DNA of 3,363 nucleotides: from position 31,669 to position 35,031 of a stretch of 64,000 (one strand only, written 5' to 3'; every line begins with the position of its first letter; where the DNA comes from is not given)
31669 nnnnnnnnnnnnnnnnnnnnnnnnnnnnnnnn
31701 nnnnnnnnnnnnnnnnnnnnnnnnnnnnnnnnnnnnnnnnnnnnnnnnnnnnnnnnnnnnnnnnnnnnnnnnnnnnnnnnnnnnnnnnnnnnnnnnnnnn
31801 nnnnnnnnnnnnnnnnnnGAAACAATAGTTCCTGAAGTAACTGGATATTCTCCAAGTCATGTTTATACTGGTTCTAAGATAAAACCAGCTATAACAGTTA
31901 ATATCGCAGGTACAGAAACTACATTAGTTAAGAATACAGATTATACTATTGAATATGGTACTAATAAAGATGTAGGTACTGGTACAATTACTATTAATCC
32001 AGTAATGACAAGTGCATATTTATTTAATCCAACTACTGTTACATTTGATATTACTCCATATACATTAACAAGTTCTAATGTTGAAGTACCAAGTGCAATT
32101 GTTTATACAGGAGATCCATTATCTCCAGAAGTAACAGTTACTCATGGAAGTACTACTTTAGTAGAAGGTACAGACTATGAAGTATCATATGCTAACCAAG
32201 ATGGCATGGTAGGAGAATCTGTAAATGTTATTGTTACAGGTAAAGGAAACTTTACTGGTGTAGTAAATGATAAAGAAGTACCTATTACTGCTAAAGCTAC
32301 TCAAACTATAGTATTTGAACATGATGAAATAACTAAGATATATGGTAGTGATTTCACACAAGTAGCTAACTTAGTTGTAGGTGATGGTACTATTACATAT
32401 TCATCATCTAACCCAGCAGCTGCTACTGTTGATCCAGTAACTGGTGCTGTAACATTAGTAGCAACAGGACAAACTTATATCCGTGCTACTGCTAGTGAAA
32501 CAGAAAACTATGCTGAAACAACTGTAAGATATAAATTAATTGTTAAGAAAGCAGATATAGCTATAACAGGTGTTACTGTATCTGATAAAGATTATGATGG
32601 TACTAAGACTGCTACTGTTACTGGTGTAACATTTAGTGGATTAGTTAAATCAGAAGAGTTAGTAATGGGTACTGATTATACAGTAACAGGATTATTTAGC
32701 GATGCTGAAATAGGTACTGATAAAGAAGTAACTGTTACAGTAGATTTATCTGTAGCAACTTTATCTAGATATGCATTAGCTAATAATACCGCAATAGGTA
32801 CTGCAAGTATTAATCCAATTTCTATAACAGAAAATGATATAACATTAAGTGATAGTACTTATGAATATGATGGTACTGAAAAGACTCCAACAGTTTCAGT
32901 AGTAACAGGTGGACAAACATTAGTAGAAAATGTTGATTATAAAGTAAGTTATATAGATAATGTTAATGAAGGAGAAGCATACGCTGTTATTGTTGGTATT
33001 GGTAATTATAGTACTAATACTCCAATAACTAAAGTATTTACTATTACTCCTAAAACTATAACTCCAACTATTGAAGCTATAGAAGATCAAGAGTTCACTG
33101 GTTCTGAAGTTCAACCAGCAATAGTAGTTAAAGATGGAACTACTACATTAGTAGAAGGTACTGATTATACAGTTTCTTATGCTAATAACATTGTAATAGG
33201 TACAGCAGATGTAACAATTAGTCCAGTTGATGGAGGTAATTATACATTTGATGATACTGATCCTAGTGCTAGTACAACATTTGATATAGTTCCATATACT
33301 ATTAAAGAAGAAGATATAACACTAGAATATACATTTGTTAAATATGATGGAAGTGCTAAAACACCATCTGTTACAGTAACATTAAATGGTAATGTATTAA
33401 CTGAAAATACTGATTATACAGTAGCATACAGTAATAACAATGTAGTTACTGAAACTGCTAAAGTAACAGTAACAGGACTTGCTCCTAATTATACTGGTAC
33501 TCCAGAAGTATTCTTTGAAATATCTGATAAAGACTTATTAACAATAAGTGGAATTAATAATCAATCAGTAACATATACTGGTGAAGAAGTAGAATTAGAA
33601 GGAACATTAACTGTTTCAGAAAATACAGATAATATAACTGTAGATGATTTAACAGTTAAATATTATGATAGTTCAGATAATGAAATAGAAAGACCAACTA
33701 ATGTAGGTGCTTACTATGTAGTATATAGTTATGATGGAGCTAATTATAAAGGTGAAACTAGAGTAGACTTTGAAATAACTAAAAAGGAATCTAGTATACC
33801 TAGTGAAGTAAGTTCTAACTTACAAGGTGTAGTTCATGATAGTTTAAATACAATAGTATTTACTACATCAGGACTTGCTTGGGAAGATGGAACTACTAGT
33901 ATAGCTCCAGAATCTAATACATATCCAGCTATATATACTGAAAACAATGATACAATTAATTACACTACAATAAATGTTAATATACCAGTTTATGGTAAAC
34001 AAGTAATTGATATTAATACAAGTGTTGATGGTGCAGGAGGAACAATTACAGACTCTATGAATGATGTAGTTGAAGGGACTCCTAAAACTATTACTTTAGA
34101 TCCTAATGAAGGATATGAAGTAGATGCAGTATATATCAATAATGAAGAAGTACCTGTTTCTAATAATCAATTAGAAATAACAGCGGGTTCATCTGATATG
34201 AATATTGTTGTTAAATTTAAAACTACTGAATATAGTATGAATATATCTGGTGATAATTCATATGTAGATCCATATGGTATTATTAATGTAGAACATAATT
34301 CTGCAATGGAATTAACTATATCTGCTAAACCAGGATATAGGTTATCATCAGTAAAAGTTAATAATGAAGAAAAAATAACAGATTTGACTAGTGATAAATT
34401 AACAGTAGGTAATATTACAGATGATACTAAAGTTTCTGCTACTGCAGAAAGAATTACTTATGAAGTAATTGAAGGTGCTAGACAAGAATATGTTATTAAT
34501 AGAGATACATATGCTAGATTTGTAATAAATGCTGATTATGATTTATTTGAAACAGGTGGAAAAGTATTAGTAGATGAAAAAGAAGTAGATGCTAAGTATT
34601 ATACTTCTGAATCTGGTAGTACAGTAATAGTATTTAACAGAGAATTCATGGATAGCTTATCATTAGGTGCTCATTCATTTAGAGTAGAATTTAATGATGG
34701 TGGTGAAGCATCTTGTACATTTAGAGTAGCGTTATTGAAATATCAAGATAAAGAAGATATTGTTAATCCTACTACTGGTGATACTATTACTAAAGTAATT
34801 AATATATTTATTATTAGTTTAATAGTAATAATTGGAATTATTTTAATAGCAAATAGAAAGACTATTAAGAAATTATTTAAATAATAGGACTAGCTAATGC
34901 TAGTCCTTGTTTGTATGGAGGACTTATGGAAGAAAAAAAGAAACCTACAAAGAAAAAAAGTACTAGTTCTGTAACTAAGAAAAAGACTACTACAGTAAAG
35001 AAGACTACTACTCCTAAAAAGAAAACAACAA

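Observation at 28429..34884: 2151-aa adhesin combining a beta-helix (Cthe_2159-like) head, a dockerin AND a cohesin-like module, MBG repeats and a sortase NPTTGD anchor.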

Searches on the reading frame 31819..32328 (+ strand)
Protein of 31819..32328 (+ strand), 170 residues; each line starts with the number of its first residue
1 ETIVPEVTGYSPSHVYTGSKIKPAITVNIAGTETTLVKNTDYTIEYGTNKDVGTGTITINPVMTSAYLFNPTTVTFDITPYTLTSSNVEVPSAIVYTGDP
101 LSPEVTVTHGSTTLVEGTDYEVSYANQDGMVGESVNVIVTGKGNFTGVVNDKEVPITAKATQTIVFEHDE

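Call 8: search_protein_families(library=pfam, proteins=[window:31819-32328:+], max_evalue=10)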
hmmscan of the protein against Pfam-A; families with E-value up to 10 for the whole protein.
seq(170 aa): 5 families
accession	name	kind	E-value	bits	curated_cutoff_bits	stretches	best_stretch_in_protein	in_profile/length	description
PF05215.19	Spiralin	-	0.00018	22.4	25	1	20-76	25-80/81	Spiralin domain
PF03442.20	CBM_X2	-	0.0003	21.2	28.9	2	71-123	3-48/83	Carbohydrate binding domain X2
PF16569.11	GramPos_pilinBB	-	0.005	18.1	30.5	2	104-140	38-70/116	Gram-positive pilin backbone subunit 2, Cna-B-like domain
PF21158.3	flgK_1st_1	-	0.096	13.2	24.2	0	26-48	12-34/81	Flagellar hook-associated protein 1, D2-like domain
PF20623.4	Sgo0707_N2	-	0.16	11.9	27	1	104-131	57-84/141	Sgo0707 N2 domain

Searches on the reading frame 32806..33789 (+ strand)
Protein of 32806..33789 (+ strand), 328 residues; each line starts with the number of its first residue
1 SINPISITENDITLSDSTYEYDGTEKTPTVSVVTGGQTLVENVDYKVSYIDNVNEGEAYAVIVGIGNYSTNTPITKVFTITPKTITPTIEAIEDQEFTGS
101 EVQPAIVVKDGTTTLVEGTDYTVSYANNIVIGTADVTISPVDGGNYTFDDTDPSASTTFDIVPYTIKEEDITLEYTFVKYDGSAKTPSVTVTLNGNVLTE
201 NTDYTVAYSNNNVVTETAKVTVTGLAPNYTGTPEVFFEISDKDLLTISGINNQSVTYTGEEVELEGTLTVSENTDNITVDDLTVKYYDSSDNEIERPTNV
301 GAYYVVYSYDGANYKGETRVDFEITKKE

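Call 8: search_protein_families(library=pfam, proteins=[window:32806-33789:+], max_evalue=10)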
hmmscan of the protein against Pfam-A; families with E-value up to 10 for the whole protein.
seq(328 aa): 7 families
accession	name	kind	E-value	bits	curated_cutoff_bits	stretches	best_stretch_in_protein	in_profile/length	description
PF03442.20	CBM_X2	-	5e-05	23.7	28.9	3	108-131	32-54/83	Carbohydrate binding domain X2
PF20623.4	Sgo0707_N2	-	0.0017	18.3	27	3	188-219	57-88/141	Sgo0707 N2 domain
PF18887.5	MBG_3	-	0.028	14.9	25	3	281-327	29-71/72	MBG domain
PF21454.2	MSP1_barrel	-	0.032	14.8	27.8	1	82-153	20-93/112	Major structural protein 1, jelly-roll domain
PF23212.2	DUF7064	-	0.24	12.1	24.7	1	99-149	31-82/126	Domain of unknown function (DUF7064)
PF24142.1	Beta-sand_ComC_1st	-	1.5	10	27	1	3-60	14-65/79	EGF-like domain-containing protein ComC first beta-sandwich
PF21300.2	LbR_Ice_bind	-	4.7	7.8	30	1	110-135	10-58/97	Grass antifreeze beta roll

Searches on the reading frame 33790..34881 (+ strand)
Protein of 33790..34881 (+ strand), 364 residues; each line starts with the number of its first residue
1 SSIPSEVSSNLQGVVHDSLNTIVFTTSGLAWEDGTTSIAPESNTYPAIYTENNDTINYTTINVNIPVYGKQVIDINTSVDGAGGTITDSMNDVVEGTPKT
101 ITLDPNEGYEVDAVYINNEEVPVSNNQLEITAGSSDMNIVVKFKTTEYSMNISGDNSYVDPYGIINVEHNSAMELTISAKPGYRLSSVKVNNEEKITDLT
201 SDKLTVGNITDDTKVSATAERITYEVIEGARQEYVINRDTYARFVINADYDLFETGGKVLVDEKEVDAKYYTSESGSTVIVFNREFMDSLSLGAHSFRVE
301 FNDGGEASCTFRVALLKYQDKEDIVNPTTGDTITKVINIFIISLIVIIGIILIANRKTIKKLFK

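Call 8: search_protein_families(library=pfam, proteins=[window:33790-34881:+], max_evalue=10)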
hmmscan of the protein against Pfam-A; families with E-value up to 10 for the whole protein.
seq(364 aa): 3 families
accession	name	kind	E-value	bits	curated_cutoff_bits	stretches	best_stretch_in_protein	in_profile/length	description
PF18998.6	Flg_new_2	-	5.3e-06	26.8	23.6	1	79-144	6-70/73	Divergent InlB B-repeat domain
PF24705.1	DUF7668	-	0.025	15.4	27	1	86-153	25-93/100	Domain of unknown function (DUF7668)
PF03442.20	CBM_X2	-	0.082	13.4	28.9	1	275-307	48-79/83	Carbohydrate binding domain X2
